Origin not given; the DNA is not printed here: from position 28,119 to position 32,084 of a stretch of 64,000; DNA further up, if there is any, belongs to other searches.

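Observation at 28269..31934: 1221-aa lipoprotein joining a hydrazine-synthase-alpha-like propeller, two haem-c motifs and a carbohydrate-binding discoidin domain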

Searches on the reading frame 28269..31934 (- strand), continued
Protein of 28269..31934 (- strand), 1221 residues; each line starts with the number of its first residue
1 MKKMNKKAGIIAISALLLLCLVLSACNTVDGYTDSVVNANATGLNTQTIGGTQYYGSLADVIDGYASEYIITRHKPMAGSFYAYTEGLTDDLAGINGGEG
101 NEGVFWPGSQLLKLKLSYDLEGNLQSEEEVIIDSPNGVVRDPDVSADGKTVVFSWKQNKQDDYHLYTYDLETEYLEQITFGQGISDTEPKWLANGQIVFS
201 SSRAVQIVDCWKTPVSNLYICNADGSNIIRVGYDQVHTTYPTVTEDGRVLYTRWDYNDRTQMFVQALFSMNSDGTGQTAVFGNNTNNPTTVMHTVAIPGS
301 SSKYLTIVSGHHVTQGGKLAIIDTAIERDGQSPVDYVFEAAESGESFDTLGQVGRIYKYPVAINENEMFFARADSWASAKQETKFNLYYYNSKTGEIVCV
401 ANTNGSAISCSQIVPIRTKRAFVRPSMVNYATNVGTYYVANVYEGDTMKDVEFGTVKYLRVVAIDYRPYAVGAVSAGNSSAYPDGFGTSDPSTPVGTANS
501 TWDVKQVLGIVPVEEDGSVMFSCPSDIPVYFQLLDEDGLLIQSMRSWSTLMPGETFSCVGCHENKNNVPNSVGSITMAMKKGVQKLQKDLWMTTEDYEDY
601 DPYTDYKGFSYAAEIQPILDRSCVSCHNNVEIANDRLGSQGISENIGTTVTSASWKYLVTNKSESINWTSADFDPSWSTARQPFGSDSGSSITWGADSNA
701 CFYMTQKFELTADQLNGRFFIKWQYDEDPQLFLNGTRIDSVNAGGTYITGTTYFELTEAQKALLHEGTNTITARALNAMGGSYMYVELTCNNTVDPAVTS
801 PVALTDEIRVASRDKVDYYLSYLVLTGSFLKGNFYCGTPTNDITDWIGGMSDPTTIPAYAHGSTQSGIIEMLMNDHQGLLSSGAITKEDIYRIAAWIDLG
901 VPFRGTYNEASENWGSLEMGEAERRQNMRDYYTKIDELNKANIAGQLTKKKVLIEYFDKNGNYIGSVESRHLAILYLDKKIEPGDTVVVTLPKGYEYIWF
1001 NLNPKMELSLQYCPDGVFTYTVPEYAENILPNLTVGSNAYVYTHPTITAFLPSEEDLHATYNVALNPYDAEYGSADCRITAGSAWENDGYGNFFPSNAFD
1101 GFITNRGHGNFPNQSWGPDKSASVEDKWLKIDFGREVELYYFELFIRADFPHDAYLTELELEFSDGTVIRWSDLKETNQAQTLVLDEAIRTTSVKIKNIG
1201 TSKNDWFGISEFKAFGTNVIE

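Call 21: find_related_loci(query=A1, collection=genome_contigs, flank=10000)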
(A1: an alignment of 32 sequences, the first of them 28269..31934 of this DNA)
Query A1 (1221 aa) in genome_contigs; peptide patterns used: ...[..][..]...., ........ (x = any residue, [..] = any of these).
600 stretches matched a pattern (row limit reached: there are more); 597 encode a relative of the query (tblastn E <= 1e-3); the best 80 are kept; 80 distinct loci.
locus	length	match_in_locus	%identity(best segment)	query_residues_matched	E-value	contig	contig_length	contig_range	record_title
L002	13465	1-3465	71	57-1217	0e+0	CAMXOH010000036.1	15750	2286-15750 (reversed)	MAG TPA_asm: uncultured Clostridia bacterium isolate SRR14920965_bin.11_metawrap_v1.3_MAG genome assembly, contig: NODE.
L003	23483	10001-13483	44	56-1220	0e+0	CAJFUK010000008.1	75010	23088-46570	Candidatus Falkowella caecavicola isolate Coassembly_mag_370 genome assembly, contig: MAGpy_11413_min2k_bin_370_fak87_38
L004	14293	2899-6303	44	55-1217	0e+0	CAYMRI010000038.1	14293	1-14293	MAG TPA_asm: uncultured Eubacteriales bacterium isolate SRP315200_co1_690 genome assembly, contig: NODE_8748_length_1429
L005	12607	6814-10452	42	16-1220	0e+0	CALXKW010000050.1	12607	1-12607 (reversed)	MAG: uncultured Clostridia bacterium isolate BRZ_AL__bin4 genome assembly, contig: BRZ_AL__NODE_4512_length_12607_cov_3.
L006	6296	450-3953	42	66-1221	0e+0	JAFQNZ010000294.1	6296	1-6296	MAG: Clostridia bacterium isolate RGIG1993 Goat_Colon-1__c829704, whole genome shotgun sequence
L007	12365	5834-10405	39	1-1218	0e+0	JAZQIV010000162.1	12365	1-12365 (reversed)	MAG: Acutalibacteraceae bacterium isolate T1900044622_TS20190088.MAGScoT_cleanbin_000018 SGB_904_k141_1230674, whole gen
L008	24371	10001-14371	40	58-1217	0e+0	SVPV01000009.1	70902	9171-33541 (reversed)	MAG: Oscillospiraceae bacterium isolate SIG600 NODE_9260_length_70902_cov_2.778312, whole genome shotgun sequence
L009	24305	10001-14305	52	69-1216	0e+0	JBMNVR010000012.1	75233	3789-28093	MAG: Candidatus Howiella sp. isolate SBF912SR2HQ0055 scaffold_1380_c1, whole genome shotgun sequence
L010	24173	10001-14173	48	14-1218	0e+0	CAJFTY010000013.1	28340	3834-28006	Candidatus Metaruminococcus caecorum isolate Coassembly_mag_161 genome assembly, contig: MAGpy_11413_min2k_bin_161_fak87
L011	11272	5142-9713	39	6-1217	0e+0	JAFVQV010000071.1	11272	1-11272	MAG: Clostridia bacterium isolate RGIG5311 Sheep_Colon-2__c354865, whole genome shotgun sequence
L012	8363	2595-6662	50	1-1219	0e+0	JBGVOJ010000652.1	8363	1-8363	MAG: Eubacteriales bacterium isolate fecal_MAG_213 fecal_MAG_213_contig_0652, whole genome shotgun sequence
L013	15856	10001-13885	51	3-1167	0e+0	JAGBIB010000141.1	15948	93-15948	MAG: Clostridia bacterium isolate RGIG9138 Water_deer_Rectum.Co__c947816, whole genome shotgun sequence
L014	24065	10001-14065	48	3-1220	0e+0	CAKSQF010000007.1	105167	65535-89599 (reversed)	MAG: uncultured Eubacteriales bacterium isolate REFINED_METABAT215_TOP10_CONTIGS_1500_ASSEMBLY_K77_MERGED__Hadza_MoBio_h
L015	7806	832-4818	46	1-1216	0e+0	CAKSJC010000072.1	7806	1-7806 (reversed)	MAG: uncultured Eubacteriales bacterium isolate REFINED_METABAT215_TOP10_CONTIGS_1500_ASSEMBLY_K77_MERGED__Hadza_MoBio_h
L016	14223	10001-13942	44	66-1217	0e+0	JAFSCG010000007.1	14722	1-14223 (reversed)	MAG: Clostridia bacterium isolate RGIG3011 Goat_Rectum-3__c46062, whole genome shotgun sequence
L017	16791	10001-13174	49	17-1221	0e+0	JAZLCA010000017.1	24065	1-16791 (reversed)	MAG: Eubacteriales bacterium isolate T1900045055_TC20190048.MAGScoT_cleanbin_000006 SGB_4545_k141_1278738, whole genome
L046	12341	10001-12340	44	68-1134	4e-133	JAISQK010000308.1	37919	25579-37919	MAG: Planctomycetaceae bacterium isolate Kf353_bin130 k119_1845462, whole genome shotgun sequence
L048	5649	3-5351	42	66-1221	6e-134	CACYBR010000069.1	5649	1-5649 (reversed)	MAG: uncultured planctomycete isolate RUG11796 genome assembly, contig: RUG11796_asm_69, whole genome shotgun sequence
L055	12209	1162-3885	43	70-1219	4e-131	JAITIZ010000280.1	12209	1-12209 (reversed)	MAG: Planctomycetaceae bacterium isolate Pcl387_bin141 k119_211799, whole genome shotgun sequence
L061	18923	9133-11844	43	70-1219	4e-130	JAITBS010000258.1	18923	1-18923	MAG: Planctomycetaceae bacterium isolate Ncb351_bin97 k119_3584130, whole genome shotgun sequence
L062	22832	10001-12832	41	70-1216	7e-130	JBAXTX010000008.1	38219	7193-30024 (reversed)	MAG: Verrucomicrobiia bacterium isolate ELA646 MAG646_8, whole genome shotgun sequence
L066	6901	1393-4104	42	70-1219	1e-129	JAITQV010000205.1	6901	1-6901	MAG: Planctomycetaceae bacterium isolate Roe453_bin113 k119_3765284, whole genome shotgun sequence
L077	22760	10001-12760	43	70-1219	1e-127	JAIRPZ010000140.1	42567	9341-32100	MAG: Planctomycetaceae bacterium isolate Cf509_bin67 k119_148090, whole genome shotgun sequence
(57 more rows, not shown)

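Call 30: search_solved_structures(query=A1, max_evalue=0.01, show_alignments=1)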
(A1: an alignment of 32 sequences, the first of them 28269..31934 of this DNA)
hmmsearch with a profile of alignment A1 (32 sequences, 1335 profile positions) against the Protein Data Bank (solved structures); distinct sequences matched with E-value up to 0.01: 8.
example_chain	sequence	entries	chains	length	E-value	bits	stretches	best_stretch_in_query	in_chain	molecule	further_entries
5c2v_A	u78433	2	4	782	4.3e-14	54.7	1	341-547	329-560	HYDRAZINE SYNTHASE ALPHA SUBUNIT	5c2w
7kmm_A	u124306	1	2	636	4.6e-06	28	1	658-779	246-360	Sialic acid-specific 9-O-acetylesterase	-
7mx5_A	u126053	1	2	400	2.6e-05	25.6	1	120-193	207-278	Tol-Pal system protein TolB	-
6pnv_A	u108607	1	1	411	0.0016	19.6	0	132-191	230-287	Tol-Pal system protein TolB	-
3gm8_A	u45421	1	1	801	0.0051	18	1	645-776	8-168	Glycoside hydrolase family 2, candidate beta-glycosidase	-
9h4u_A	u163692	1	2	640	0.0055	17.9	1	646-775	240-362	Carbohydrate esterase FI8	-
2l9l_A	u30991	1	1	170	0.008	17.3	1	1102-1170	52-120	Lactadherin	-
2ojh_A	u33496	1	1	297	0.0087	17.2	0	135-197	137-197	Uncharacterized protein Atu1656/AGR_C_3050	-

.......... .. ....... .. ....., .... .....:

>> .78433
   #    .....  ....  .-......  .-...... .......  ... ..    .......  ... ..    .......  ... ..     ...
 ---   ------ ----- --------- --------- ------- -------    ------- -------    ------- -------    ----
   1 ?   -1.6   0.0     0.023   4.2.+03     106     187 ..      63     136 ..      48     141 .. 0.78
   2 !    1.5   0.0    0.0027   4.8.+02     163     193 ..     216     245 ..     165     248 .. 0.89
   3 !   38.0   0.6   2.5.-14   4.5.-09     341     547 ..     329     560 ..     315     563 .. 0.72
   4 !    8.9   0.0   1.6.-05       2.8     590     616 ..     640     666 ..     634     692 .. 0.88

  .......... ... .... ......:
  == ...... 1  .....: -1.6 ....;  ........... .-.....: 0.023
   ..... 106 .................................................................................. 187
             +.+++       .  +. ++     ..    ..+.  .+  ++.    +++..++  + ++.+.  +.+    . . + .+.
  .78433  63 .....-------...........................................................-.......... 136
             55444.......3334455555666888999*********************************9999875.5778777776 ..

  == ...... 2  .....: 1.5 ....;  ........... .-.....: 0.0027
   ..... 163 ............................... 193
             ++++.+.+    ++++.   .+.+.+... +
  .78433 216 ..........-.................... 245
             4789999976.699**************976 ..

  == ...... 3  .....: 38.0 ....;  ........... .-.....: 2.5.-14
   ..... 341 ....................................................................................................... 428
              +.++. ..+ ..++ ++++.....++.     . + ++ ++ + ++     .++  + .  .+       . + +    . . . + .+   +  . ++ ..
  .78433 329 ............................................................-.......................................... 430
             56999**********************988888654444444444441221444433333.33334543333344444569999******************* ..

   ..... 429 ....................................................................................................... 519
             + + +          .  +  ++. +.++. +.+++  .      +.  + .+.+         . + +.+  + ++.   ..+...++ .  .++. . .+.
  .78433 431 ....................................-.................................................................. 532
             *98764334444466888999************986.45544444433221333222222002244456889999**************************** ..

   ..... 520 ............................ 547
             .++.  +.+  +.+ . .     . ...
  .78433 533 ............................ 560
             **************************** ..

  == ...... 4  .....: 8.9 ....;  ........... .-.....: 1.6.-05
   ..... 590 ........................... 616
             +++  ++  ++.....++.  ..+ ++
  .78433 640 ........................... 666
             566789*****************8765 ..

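Call 32: predict_structure(alignment_id=A2)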
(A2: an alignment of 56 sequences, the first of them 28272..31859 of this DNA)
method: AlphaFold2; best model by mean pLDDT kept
length: 1196 residues; sequences in the alignment: 56
mean_pLDDT: 85.6   pTM: 0.84
mean pLDDT of the five models: 85.6, 85.3, 84.4, 83.1, 81.4
residues with pLDDT >= 90: 664; 70-90: 377; 50-70: 110; < 50: 45
segments of 3 or more residues with pLDDT < 50: 1-25, 72-75, 453-460, 616-618
pLDDT, mean of each block of 10 residues (from residue 1): 25 30 60 92 94 59 68 56 94 91 95 94 95 90 96 90 93 90 66 93 86 82 83 60 89 77 83 88 85 92 84 84 86 93 95 91 95 89 89 85 92 89 90 94 81 48 66 85 96 94 92 89 85 68 58 95 94 92 96 93 85 59 87 82 85 88 67 83 91 87 87 73 68 88 93 78 82 75 87 94 82 88 71 91 95 92 96 94 90 87 93 94 96 96 96 91 97 95 94 94 84 72 94 94 88 92 81 92 81 91 96 97 92 97 96 94 97 94 96 87
secondary structure, 60 per line:
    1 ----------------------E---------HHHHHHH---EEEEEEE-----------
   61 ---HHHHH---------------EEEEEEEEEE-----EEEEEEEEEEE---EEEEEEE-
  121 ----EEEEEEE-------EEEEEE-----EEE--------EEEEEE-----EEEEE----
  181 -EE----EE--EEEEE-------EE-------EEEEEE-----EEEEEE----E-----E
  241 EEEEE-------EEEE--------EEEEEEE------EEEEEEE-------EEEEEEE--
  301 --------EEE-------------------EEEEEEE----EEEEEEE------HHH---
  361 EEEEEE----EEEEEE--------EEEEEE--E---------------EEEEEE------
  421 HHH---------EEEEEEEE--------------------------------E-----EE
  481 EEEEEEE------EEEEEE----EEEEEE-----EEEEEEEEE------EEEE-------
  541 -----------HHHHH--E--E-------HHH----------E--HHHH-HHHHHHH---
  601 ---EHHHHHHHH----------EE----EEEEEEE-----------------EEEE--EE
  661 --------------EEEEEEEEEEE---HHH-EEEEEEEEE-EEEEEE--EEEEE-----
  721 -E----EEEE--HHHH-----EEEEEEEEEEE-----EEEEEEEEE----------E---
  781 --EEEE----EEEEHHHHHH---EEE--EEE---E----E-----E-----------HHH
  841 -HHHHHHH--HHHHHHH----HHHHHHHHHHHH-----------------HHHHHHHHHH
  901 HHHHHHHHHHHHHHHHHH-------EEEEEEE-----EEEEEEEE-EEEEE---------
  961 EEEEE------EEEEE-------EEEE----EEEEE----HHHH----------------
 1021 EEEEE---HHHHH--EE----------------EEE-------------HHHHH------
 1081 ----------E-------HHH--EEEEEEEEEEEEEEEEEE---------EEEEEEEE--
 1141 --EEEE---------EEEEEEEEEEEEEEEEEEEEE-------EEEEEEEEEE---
elements in order (helices of 4 or more, strands of 3 or more residues): H33-39 E43-49 H64-68 E84-93 E99-109 E113-119 E125-131 E139-144 E150-152 E161-166 E172-176 E192-196 E213-218 E224-229 E240-245 E253-256 E265-271 E278-284 E292-298 E309-311 E331-337 E342-348 E361-366 E371-376 E385-390 E409-414 E433-440 E479-487 E494-499 E504-509 E515-523 E530-533 H552-556 H586-589 H591-597 H605-612 E629-635 E653-656 E675-685 E693-701 E703-708 E711-715 E727-730 H733-736 E742-752 E758-766 E783-786 E791-794 H795-800 E804-806 E809-811 H842-848 H851-857 H862-873 H891-918 E926-932 E938-945 E947-951 E961-965 E972-976 E984-987 E992-996 H1001-1004 E1021-1025 H1029-1033 E1054-1056 H1070-1074 E1104-1121 E1131-1138 E1143-1146 E1156-1176 E1184-1193

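Call 34: fold_search(model_id=the predicted structure, library=pdb)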
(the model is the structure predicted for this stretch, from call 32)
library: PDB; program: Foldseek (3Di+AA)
matches with E <= 10: 1463; with E <= 0.001: 422
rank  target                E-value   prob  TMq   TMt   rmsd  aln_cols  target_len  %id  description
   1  5c2v_A                1.9e-22  1.00  0.35  0.53   6.2       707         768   16  Kuenenia stuttgartiensis Hydrazine Synthase (released 2015-10-14)
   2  5c2v_D                4.2e-22  1.00  0.35  0.52   6.4       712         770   16  Kuenenia stuttgartiensis Hydrazine Synthase (released 2015-10-14)
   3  2hqs_B                3.7e-10  1.00  0.20  0.53   5.9       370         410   12  Crystal structure of TolB/Pal complex (released 2007-04-03)
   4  2hqs_A                4.2e-10  1.00  0.20  0.53   5.8       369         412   12  Crystal structure of TolB/Pal complex (released 2007-04-03)
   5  2w8b_B                5.3e-10  1.00  0.20  0.53   5.8       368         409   12  Crystal structure of processed TolB in complex with Pal (released 2009-02-17)
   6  2w8b_A                7.4e-10  1.00  0.19  0.52   5.7       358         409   12  Crystal structure of processed TolB in complex with Pal (released 2009-02-17)
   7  1c5k                  1.4e-09  1.00  0.19  0.54   5.8       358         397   12  THE STRUCTURE OF TOLB, AN ESSENTIAL COMPONENT OF THE TOL-DEPENDENT TRANSLOCATION SYSTEM AND ITS INTERACTIONS WITH THE TR (released 2000-12-06)
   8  1crz                  1.6e-09  1.00  0.19  0.51   6.0       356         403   12  CRYSTAL STRUCTURE OF THE E. COLI TOLB PROTEIN (released 2000-08-16)
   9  9a2l_MODEL_1_A        1.9e-09  1.00  0.19  0.49   6.1       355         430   12  Model of E. coli TolB by in-cell photo-crosslinking MS and deep learning (released 2023-02-24)
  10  6pnv                  3.3e-09  1.00  0.20  0.52   6.0       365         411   13  1.42 Angstrom Resolution Crystal Structure of Translocation Protein TolB from Salmonella enterica (released 2019-07-17)
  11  4jml_A                4.0e-09  1.00  0.19  0.53   6.0       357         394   13  Crystal structure of the TolB(P201C)-ColicinE9 TBE peptide(A33C) complex. (released 2013-07-17)
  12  4r40_A                4.4e-09  1.00  0.19  0.52   5.7       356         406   12  Crystal Structure of TolB/Pal complex from Yersinia pestis. (released 2014-09-03)
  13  4r40_C                7.4e-09  1.00  0.19  0.53   5.4       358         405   13  Crystal Structure of TolB/Pal complex from Yersinia pestis. (released 2014-09-03)
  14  2ivz_A                7.8e-09  1.00  0.20  0.55   6.0       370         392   13  Structure of TolB in complex with a peptide of the colicin E9 T- domain (released 2006-08-16)
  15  4gz9_A                1.6e-08  1.00  0.12  0.24  26.3       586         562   10  Mouse Neuropilin-1, extracellular domains 1-4 (a1a2b1b2) (released 2012-10-17)
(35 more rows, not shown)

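Call 35: find_encoding_contigs(protein=P0019, flank=10000, max_places=1)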
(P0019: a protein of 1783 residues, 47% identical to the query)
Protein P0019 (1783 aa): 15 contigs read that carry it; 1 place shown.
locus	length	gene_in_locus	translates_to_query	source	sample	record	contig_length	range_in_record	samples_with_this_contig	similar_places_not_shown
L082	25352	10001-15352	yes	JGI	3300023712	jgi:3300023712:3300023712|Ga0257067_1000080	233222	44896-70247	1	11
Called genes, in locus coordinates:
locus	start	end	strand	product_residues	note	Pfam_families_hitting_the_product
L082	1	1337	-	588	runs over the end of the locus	PF00884:Sulfatase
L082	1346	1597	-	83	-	-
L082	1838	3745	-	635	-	PF02368:Big_2 (weak)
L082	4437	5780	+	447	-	PF01594:AI-2E_transport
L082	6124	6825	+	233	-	PF05140:ResB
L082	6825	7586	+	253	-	PF01578:Cytochrom_C_asm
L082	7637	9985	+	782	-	PF03150:CCP_MauG (faint), PF00034:Cytochrom_C (weak)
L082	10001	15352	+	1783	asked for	PF26549:Tricorn_N (faint), PF18582:HZS_alpha, PF25856:MPN635_N (faint), PF00754:F5_F8_type_C, PF22633:F5_F8_type_C_2 (weak), PF00404:Dockerin_1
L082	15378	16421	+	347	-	-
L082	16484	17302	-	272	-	PF02311:AraC_binding, PF12833:HTH_18, PF00165:HTH_AraC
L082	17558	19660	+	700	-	-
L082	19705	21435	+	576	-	-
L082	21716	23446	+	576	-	PF00704:Glyco_hydro_18, PF23916:TIM-barrel_EndoS, PF03995:Inhibitor_I36 (faint), PF14200:RicinB_lectin_2, PF00652:Ricin_B_lectin, PF14200:RicinB_lectin_2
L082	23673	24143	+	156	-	-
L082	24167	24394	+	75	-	-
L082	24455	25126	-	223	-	-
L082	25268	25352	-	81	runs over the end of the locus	-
